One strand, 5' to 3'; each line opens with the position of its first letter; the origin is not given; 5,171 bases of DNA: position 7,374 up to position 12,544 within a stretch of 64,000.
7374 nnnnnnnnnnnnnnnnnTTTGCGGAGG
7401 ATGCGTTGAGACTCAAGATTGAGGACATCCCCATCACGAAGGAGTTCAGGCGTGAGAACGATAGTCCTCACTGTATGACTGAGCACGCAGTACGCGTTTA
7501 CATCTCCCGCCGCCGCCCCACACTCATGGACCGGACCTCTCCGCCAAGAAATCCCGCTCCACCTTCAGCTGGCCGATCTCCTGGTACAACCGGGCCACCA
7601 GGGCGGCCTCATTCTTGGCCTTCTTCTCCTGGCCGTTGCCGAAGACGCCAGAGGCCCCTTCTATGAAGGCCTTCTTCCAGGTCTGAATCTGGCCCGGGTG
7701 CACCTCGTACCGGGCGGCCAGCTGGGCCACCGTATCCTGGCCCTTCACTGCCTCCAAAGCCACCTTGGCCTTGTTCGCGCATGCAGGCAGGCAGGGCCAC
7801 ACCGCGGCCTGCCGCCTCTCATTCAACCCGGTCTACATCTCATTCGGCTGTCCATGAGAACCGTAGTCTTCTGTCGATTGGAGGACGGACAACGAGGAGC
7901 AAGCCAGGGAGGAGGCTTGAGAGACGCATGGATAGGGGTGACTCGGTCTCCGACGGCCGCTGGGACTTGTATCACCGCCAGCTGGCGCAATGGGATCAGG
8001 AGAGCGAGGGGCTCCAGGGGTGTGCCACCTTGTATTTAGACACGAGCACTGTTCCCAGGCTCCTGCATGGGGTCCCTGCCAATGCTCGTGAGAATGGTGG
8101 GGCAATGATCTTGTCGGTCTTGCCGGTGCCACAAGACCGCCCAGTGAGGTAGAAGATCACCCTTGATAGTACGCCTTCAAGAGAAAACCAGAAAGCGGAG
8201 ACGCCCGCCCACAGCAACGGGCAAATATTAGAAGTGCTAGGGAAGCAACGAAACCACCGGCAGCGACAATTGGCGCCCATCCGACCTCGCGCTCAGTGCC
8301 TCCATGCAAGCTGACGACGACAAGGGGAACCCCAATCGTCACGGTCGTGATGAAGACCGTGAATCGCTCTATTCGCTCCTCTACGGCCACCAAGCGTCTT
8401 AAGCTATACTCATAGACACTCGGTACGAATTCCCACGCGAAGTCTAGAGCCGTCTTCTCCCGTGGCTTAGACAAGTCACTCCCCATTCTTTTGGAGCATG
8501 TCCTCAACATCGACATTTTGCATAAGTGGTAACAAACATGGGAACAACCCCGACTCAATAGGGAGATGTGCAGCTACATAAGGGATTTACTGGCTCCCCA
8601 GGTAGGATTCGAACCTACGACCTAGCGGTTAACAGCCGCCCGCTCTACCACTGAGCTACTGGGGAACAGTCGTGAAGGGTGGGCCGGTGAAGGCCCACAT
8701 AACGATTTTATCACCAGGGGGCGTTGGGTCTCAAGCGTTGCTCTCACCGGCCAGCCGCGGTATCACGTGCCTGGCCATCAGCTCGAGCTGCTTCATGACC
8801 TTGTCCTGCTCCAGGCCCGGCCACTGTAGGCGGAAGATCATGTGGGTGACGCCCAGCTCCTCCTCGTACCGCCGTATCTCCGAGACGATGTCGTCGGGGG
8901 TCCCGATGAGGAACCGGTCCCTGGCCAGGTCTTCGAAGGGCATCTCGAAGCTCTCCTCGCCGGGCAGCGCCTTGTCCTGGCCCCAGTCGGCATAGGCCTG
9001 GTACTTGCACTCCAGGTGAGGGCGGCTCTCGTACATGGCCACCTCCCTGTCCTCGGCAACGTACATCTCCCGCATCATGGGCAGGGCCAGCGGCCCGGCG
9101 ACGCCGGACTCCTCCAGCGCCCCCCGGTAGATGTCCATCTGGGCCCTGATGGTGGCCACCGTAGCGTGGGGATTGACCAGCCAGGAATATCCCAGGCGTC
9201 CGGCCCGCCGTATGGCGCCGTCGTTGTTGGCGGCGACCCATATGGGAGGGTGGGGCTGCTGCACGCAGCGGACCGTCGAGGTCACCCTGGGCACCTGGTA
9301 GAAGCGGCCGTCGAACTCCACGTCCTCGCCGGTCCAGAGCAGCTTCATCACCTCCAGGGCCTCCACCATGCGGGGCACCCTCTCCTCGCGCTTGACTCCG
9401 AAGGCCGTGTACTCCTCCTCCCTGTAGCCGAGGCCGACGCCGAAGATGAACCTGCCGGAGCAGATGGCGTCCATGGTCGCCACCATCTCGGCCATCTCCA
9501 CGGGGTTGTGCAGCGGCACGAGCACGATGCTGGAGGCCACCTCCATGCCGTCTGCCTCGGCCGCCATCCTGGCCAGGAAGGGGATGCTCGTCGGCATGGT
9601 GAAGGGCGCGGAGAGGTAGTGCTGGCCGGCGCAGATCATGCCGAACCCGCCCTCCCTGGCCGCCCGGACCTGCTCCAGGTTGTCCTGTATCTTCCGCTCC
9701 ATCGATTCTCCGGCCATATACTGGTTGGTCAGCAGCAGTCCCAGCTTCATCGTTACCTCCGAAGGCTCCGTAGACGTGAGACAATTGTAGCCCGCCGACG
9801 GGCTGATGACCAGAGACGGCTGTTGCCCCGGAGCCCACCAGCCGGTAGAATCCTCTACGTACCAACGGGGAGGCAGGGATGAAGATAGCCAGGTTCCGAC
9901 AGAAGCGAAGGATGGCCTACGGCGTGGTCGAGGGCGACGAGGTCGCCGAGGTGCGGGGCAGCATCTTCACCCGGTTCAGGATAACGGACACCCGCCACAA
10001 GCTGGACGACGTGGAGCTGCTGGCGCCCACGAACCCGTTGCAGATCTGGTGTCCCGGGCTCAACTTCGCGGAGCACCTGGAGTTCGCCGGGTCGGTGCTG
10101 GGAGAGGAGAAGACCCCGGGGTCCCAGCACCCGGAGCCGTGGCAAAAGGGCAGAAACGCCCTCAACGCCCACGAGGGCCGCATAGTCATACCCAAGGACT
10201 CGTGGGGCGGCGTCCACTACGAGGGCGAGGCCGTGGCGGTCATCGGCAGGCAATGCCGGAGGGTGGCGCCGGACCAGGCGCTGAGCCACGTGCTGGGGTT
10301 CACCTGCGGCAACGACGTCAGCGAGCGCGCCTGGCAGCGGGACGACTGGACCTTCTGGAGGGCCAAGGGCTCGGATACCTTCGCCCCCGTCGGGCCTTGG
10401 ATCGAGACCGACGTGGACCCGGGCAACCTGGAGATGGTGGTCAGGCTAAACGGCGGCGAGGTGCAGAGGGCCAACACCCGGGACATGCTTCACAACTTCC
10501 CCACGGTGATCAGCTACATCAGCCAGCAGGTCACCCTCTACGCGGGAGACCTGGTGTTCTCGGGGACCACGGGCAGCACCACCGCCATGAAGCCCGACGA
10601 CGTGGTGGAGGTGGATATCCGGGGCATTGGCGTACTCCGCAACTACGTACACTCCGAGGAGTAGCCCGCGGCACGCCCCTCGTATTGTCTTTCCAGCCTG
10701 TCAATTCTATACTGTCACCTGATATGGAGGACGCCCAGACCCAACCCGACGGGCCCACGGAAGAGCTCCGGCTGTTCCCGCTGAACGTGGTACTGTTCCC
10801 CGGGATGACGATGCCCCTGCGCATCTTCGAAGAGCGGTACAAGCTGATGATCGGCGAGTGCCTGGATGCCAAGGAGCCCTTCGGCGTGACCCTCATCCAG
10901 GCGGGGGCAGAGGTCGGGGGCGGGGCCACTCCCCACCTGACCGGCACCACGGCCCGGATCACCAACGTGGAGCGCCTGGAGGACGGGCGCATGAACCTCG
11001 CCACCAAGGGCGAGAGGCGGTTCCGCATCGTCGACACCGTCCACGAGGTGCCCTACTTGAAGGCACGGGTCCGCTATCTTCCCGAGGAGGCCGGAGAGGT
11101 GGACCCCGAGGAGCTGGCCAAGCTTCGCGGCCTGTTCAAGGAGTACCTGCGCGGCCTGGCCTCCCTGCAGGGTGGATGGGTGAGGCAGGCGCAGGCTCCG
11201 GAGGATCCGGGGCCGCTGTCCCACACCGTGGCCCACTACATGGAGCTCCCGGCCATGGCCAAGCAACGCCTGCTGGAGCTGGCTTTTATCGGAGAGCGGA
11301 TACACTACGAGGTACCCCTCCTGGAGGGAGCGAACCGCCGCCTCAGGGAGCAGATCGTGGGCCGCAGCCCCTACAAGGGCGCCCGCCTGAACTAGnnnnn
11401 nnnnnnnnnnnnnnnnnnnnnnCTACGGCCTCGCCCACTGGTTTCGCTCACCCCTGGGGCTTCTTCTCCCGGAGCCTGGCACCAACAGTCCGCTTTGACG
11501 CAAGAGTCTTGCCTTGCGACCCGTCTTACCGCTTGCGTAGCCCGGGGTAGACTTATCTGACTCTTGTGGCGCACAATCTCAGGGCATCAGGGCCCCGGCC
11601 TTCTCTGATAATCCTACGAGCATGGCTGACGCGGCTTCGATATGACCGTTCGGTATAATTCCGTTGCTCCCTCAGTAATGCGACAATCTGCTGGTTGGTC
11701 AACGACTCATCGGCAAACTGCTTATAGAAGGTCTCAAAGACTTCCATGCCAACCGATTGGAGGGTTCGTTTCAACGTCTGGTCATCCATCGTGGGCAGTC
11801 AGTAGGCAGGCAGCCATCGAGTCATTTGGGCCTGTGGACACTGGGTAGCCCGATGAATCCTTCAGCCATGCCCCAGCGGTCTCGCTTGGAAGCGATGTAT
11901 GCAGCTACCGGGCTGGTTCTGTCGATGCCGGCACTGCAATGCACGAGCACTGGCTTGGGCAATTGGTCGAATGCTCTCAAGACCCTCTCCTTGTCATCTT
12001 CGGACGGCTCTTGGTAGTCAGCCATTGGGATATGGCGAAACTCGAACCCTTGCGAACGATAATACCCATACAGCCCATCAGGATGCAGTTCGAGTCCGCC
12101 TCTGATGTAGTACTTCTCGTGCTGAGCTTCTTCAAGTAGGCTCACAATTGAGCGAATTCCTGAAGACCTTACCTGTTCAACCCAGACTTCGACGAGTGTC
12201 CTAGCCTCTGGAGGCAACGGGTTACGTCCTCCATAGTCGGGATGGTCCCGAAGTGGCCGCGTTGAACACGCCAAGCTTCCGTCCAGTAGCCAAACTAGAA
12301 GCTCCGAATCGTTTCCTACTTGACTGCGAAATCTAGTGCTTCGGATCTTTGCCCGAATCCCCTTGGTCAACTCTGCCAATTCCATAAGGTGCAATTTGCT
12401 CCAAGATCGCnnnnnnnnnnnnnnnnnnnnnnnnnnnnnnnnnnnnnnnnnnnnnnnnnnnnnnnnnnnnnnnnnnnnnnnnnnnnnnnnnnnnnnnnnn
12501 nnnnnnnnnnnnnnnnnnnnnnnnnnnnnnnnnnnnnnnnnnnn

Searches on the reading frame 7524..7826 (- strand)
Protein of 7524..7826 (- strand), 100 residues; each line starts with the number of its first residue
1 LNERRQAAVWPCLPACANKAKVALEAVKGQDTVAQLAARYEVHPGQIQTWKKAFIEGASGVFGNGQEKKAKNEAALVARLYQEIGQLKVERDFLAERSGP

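Call 29: search_protein_families(library=pfam, proteins=[window:7524-7826:-], max_evalue=0.001)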
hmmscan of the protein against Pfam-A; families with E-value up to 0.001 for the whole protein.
window:7524-7826:- (100 aa): 4 families
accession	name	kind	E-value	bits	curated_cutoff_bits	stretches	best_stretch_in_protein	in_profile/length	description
PF13518.12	HTH_28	-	7.8e-06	26.3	25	1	19-57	2-39/52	Helix-turn-helix domain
PF01527.26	HTH_Tnp_1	-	5.4e-05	23.8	24.1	1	19-83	12-73/75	Transposase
PF13551.12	HTH_29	-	0.00026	21.5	28.1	1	20-57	2-39/64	Winged helix-turn helix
PF13384.12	HTH_23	-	0.00082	19.6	24.6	0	23-60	10-48/50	Homeodomain-like domain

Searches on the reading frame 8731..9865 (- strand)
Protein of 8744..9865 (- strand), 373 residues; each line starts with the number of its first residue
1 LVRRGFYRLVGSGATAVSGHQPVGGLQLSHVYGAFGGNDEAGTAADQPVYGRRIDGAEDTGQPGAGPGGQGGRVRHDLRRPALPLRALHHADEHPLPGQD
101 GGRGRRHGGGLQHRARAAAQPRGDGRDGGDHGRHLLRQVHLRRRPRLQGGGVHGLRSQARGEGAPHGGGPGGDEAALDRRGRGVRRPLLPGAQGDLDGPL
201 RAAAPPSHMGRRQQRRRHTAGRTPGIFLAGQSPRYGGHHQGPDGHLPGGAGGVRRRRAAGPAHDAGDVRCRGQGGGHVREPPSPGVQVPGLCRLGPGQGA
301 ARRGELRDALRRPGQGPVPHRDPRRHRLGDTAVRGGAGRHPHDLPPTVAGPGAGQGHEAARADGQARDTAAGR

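Call 29: search_protein_families(library=pfam, proteins=[window:8744-9865:-], max_evalue=0.001)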
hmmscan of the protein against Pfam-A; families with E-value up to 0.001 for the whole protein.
window:8744-9865:- (373 aa): 0 families

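Call 52: search_protein_families(library=pfam, proteins=[window:8731-9750:-], max_evalue=0.00001)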
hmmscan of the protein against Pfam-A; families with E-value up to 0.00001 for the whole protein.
window:8731-9750:- (339 aa): 1 family
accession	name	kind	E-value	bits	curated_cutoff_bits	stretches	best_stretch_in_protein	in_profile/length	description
PF00296.26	Bac_luciferase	-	1e-58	199.6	27.9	1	1-302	1-313/314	Luciferase-like monooxygenase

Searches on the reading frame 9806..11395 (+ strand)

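Call 29: search_protein_families(library=pfam, proteins=[window:9806-11395:+], max_evalue=0.001)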
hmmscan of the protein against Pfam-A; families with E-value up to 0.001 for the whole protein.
window:9806-11395:+ (529 aa): 1 family
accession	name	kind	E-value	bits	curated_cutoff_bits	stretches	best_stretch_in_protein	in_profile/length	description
PF02190.22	LON_substr_bdg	-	7.2e-33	114.6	28.7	1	320-506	1-198/200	ATP-dependent protease La (LON) substrate-binding domain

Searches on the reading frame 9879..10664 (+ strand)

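Call 52: search_protein_families(library=pfam, proteins=[window:9879-10664:+], max_evalue=0.00001)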
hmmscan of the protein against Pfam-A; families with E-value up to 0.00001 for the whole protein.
window:9879-10664:+ (261 aa): 2 families
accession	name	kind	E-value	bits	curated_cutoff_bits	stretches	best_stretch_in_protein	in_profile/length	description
PF01557.24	FAA_hydrolase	-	1.2e-57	195.5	23.9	1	55-257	1-213/214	Fumarylacetoacetate (FAA) hydrolase C-terminal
PF10370.14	Rv2993c-like_N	-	3.2e-17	63.6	21.3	1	1-50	1-50/50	Rv2993c-like, N-terminal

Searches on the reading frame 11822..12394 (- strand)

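Call 52: search_protein_families(library=pfam, proteins=[window:11822-12394:-], max_evalue=0.00001)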
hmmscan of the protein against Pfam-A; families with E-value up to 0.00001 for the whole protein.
window:11822-12394:- (190 aa): 3 families
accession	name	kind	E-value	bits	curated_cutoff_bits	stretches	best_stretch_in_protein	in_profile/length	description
PF22785.1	Tc-R-P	-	8.8e-11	42.7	27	1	73-166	17-100/106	Polymorphic toxin system, DSP-PTPase phosphatase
PF22784.1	PTP-SAK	-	1.3e-06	29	27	1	78-165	30-106/153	Swiss Army Knife protein, DSP-PTPase phosphatase domain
PF22741.1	PTP-NADK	-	5.1e-06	26.4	27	1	77-163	46-124/163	DSP-PTPase phosphatase fused to NAD+ Kinase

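Call 80: search_protein_families(library=padloc, proteins=[window:11822-12394:-], max_evalue=0.001)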
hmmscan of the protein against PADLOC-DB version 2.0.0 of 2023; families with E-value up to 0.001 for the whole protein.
window:11822-12394:- (190 aa): 0 families
